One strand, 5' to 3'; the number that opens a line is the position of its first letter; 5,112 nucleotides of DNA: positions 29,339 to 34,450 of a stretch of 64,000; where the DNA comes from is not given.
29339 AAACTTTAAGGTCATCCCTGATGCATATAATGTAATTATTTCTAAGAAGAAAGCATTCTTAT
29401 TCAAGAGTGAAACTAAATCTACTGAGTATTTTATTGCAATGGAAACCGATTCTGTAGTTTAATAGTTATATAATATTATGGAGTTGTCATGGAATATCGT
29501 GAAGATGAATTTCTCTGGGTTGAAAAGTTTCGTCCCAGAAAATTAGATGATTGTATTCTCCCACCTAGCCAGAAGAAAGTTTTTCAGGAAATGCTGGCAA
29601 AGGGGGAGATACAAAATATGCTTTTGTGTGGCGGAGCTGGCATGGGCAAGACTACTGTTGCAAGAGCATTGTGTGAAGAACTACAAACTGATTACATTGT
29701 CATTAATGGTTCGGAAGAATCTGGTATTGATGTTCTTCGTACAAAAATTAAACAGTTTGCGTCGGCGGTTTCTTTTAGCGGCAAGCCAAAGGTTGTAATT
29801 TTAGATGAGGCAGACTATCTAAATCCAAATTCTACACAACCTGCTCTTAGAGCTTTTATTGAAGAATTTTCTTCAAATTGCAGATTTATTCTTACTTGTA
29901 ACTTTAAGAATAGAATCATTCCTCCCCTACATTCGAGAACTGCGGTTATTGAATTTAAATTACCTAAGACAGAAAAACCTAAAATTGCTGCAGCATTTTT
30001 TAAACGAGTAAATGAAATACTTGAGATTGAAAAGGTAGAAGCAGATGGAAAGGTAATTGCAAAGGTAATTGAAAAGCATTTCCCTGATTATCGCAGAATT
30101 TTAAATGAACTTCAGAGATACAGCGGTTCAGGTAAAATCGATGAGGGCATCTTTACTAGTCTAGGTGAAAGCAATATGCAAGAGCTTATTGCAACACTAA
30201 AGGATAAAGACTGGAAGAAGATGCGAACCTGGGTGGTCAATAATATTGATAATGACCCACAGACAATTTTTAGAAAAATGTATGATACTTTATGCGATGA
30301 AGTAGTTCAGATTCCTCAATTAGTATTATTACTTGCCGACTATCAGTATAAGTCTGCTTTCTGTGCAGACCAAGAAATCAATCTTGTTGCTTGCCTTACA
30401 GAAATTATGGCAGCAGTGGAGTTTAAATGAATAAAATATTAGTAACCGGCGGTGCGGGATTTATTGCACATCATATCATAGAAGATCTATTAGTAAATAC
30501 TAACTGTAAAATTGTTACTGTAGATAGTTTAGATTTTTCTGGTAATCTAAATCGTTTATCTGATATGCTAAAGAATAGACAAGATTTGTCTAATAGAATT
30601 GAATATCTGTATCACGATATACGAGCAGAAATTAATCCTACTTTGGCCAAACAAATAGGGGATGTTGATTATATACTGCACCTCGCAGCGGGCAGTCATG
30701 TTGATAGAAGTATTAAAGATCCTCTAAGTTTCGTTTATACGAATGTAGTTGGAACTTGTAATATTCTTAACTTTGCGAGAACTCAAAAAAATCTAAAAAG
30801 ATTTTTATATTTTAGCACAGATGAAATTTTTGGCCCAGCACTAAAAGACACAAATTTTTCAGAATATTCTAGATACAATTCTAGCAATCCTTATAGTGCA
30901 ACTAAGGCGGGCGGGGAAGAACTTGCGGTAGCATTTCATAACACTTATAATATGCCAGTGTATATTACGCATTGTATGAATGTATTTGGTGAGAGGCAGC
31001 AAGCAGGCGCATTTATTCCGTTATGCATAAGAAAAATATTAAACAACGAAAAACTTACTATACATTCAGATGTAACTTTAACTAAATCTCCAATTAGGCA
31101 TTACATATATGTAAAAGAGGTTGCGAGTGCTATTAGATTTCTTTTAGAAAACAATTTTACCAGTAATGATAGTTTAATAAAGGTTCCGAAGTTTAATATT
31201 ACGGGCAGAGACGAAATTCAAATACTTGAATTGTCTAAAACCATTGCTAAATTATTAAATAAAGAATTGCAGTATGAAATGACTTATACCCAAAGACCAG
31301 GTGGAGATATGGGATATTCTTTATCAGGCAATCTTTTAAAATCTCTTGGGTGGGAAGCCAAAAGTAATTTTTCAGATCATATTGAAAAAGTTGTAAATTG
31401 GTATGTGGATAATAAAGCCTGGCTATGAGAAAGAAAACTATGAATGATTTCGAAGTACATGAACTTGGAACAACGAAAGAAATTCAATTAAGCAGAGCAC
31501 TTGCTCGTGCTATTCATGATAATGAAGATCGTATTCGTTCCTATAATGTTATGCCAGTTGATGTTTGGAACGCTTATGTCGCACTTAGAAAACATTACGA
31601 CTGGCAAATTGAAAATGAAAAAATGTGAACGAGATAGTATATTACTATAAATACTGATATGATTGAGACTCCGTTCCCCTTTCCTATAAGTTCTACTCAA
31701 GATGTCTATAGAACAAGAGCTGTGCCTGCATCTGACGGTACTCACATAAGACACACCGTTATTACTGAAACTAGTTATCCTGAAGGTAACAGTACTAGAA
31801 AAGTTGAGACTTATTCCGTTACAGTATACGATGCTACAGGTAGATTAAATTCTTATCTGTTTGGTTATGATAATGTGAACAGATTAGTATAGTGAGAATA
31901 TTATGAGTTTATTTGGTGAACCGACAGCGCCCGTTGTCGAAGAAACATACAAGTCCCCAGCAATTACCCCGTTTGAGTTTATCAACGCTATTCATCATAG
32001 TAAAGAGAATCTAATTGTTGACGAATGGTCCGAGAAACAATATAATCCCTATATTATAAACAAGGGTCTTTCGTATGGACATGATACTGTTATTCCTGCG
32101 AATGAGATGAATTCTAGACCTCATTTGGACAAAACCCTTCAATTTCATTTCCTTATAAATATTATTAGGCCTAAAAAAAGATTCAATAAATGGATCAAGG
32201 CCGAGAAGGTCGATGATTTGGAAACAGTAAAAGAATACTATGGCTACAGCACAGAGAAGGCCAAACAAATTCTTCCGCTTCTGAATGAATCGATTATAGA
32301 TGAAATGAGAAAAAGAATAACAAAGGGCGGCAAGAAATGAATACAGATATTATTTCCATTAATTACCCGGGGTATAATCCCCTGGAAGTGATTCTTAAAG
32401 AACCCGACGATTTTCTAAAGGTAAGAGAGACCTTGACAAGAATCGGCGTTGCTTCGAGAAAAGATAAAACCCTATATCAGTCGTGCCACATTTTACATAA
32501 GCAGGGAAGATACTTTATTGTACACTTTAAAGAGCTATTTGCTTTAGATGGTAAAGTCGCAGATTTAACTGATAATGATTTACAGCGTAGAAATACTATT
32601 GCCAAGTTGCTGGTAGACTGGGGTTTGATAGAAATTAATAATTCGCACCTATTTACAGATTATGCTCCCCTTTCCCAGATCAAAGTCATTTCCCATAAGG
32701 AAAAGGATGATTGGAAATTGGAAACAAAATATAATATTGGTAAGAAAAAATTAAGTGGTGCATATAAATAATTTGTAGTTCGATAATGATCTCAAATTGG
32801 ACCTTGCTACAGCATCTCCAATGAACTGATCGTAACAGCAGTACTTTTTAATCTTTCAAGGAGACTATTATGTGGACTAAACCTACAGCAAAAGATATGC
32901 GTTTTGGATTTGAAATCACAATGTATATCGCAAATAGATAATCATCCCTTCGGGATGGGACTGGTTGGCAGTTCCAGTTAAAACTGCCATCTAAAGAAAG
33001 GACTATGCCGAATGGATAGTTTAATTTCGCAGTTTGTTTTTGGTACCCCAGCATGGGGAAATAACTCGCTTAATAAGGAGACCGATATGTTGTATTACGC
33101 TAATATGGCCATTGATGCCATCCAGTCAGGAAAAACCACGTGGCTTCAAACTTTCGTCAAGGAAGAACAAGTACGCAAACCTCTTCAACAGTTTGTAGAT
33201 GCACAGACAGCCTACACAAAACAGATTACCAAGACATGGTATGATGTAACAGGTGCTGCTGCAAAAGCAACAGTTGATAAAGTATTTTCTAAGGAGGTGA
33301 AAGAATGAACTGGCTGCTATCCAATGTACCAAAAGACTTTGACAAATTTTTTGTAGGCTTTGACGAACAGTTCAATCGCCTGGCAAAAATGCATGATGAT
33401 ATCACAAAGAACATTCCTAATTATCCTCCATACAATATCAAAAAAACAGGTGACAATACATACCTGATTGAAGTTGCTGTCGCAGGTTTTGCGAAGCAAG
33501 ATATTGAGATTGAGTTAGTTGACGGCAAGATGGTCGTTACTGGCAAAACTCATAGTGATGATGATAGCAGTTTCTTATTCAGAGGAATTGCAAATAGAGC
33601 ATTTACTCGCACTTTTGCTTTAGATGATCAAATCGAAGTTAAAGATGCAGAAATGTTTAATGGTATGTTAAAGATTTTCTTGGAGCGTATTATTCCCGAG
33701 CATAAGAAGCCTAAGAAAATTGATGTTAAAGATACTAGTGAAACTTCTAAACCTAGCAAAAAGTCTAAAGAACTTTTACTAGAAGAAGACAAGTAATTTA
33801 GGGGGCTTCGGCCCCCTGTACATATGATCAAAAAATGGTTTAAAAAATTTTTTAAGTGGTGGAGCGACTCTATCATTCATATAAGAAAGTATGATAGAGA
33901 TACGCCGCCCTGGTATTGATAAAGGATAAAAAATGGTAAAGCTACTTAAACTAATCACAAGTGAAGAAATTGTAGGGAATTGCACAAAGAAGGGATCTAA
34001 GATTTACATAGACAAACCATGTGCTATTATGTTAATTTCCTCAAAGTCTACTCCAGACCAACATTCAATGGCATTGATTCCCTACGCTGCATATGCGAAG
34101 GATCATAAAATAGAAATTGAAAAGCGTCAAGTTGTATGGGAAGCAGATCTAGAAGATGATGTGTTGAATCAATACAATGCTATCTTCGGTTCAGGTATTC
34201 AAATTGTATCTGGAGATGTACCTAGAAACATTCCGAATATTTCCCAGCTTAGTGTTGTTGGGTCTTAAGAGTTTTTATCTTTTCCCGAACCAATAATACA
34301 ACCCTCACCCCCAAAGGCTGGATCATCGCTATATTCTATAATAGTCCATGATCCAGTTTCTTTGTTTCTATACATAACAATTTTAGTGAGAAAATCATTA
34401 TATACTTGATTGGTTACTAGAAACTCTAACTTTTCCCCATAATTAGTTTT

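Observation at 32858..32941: Unannotated phage pqqA (PQQ precursor peptide) under a late promoter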

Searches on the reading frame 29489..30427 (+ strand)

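Call 51: search_protein_families(library=pfam, proteins=[window:29489-30427:+], max_evalue=0.001)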
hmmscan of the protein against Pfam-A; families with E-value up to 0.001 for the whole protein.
window:29489-30427:+ (313 aa): 15 families
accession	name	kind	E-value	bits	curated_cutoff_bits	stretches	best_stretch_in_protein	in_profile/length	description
PF00004.35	AAA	-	1.3e-17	64.9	21.2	1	44-154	1-126/131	ATPase family associated with various cellular activities (AAA)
PF13177.12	DNA_pol3_delta2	-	2.7e-13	50.7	27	1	66-157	68-158/161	DNA polymerase III, delta subunit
PF21328.3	Gp44_lid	-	9.2e-13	48.6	27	1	170-223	9-63/63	Sliding-clamp-loader large subunit, AAA+ ATPase lid domain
PF13401.12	AAA_22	-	2.6e-08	34.7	27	1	43-89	7-56/130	AAA domain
PF13191.12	AAA_16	-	5.5e-07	30.7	32.6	1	36-75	19-59/167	AAA ATPase domain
PF00270.35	DEAD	-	7.7e-06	26.2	26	0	26-65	2-39/167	DEAD/DEAH box helicase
PF13173.12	AAA_14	-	1.1e-05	25.9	27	1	44-136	5-96/129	AAA domain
PF03215.21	Rad17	-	2.2e-05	24.9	23.8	1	6-70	5-74/186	Rad17 P-loop domain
PF14532.12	Sigma54_activ_2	-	0.00018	22.2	25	1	39-137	19-107/138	Sigma-54 interaction domain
PF07728.20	AAA_5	-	0.00019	21.9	22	1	43-125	1-91/139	AAA domain (dynein-related subfamily)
PF20720.3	nSTAND3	-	0.00027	21.1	27.2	1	43-137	19-110/155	Novel STAND NTPase 3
PF13671.12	AAA_33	-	0.00048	20.9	27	1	45-76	3-32/143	AAA domain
PF00005.33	ABC_tran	-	0.00068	20.7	25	0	42-79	12-51/137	ABC transporter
PF01695.23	IstB_IS21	-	0.00075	19.5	24.1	0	41-115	92-169/238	IstB-like ATP binding protein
PF24883.2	NPHP3_N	-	0.0008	20.1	24.8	0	28-68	8-49/164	Nephrocystin 3, N-terminal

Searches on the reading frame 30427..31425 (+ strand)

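Call 51: search_protein_families(library=pfam, proteins=[window:30427-31425:+], max_evalue=0.001)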
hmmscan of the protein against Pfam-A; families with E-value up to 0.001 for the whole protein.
window:30427-31425:+ (333 aa): 6 families
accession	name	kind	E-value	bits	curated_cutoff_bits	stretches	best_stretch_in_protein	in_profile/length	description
PF16363.11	GDP_Man_Dehyd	-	2.4e-48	165.7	27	1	5-321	1-331/332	GDP-mannose 4,6 dehydratase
PF01370.27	Epimerase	-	6.8e-46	157.1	20.9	1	4-243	1-228/240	NAD dependent epimerase/dehydratase family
PF01073.25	3Beta_HSD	-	1.2e-18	67.5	22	1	5-236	1-225/280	3-beta hydroxysteroid dehydrogenase/isomerase family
PF07993.18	NAD_binding_4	-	1.9e-17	63.8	20.1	1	6-192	1-213/258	Male sterility protein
PF02719.21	Polysacc_synt_2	-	2.3e-17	63.6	20.2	1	4-293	1-263/293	Polysaccharide biosynthesis protein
PF04321.23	RmlD_sub_bind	-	1.7e-10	40.9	27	1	3-279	2-233/287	RmlD substrate binding domain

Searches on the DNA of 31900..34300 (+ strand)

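Call 5: search_dna_similar(query=window:31900-34300:+, collection=phages, mode=distant, max_rows=20)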
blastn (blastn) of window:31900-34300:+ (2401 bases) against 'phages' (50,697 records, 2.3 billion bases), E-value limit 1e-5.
Records with a match: 644; places in all: 648; records where one place covers at least 80% of the query: 0.
Best place of each record, by identity: 80-90% 1; 60-80% 643.
By first word of the organism name: Synechococcus 279; Escherichia 189; Cyanophage 48; Prochlorococcus 22; Shigella 16; Vibrio 15; Enterobacteria 13; Aeromonas 13; Marine 8; Methylophilales 5; and 14 more.
By host as written in the record: - 161; Synechococcus 87; Escherichia coli 58; Synechococcus sp. 34; Synechococcus sp. WH7803 19; Synechococcus sp. WH8102 16; Synechococcus sp. MW02 16; Escherichia coli O157:H7 15; and 119 more.
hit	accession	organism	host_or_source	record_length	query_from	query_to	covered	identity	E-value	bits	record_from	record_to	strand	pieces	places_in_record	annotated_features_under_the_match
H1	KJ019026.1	Synechococcus phage ACG-2014a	-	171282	133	849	30%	64.6%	6e-27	130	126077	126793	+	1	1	translation repressor | clamp loader subunit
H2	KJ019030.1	Synechococcus phage ACG-2014a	-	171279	133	849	30%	64.6%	6e-27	130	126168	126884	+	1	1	translation repressor | clamp loader subunit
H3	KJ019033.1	Synechococcus phage ACG-2014a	-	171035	133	849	30%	64.6%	6e-27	130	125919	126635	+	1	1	translation repressor | clamp loader subunit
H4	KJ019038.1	Synechococcus phage ACG-2014a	-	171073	133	849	30%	64.6%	6e-27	130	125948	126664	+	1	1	translation repressor | clamp loader subunit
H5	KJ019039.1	Synechococcus phage ACG-2014a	-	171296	133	849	30%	64.6%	6e-27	130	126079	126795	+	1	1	translation repressor | clamp loader subunit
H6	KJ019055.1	Synechococcus phage ACG-2014a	-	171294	133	849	30%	64.6%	6e-27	130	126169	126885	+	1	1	translation repressor | clamp loader subunit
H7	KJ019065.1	Synechococcus phage ACG-2014a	-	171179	133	849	30%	64.6%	6e-27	130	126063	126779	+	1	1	translation repressor | clamp loader subunit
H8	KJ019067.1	Synechococcus phage ACG-2014a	-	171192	133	849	30%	64.6%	6e-27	130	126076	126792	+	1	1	translation repressor | clamp loader subunit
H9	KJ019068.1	Synechococcus phage ACG-2014a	-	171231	133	849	30%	64.6%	6e-27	130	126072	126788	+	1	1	translation repressor | clamp loader subunit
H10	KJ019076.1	Synechococcus phage ACG-2014a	-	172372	133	849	30%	64.6%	6e-27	130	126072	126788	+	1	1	translation repressor | clamp loader subunit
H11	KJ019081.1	Synechococcus phage ACG-2014a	-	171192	133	849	30%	64.6%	6e-27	130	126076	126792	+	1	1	translation repressor | clamp loader subunit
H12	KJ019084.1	Synechococcus phage ACG-2014a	-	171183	133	849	30%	64.6%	6e-27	130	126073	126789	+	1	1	translation repressor | clamp loader subunit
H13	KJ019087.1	Synechococcus phage ACG-2014a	-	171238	133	849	30%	64.6%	6e-27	130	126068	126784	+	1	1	translation repressor | clamp loader subunit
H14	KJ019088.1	Synechococcus phage ACG-2014a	-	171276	133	849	30%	64.6%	6e-27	130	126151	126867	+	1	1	translation repressor | clamp loader subunit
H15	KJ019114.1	Synechococcus phage ACG-2014a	-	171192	133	849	30%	64.6%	6e-27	130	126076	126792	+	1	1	translation repressor | clamp loader subunit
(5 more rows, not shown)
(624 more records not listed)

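Call 49: search_rna_families(source=window, start=32600, end=33400, threshold=evalue, max_evalue=1)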
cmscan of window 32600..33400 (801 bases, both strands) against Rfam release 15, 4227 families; matches with E-value up to 1: 0.
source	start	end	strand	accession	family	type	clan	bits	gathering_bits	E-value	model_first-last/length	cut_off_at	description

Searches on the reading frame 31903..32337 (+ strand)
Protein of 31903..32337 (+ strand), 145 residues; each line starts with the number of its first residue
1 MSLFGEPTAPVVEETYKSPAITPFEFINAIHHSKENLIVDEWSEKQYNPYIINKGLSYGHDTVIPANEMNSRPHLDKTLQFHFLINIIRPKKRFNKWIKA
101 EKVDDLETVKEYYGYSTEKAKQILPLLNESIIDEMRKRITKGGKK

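Call 51: search_protein_families(library=pfam, proteins=[window:31903-32337:+], max_evalue=0.001)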
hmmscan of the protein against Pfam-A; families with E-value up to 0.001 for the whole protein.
window:31903-32337:+ (145 aa): 1 family
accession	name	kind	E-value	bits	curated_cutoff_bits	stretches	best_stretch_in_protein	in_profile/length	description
PF16790.10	Phage_clamp_A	-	6.2e-10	40.1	27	1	24-122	5-111/144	Bacteriophage clamp loader A subunit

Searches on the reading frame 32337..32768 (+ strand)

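Call 51: search_protein_families(library=pfam, proteins=[window:32337-32768:+], max_evalue=0.001)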
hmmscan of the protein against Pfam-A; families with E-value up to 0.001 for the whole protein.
window:32337-32768:+ (144 aa): 1 family
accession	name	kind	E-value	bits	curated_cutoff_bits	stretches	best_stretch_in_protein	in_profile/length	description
PF01818.22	Translat_reg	-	5.5e-47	159.1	25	1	17-135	3-122/122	Bacteriophage translational regulator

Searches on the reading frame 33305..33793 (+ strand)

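Call 51: search_protein_families(library=pfam, proteins=[window:33305-33793:+], max_evalue=0.001)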
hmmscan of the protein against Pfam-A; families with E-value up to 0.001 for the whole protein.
window:33305-33793:+ (163 aa): 1 family
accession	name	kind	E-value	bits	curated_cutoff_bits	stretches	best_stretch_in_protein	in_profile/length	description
PF00011.27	HSP20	-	1.4e-15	57.7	20.8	1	47-142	3-102/102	Hsp20/alpha crystallin family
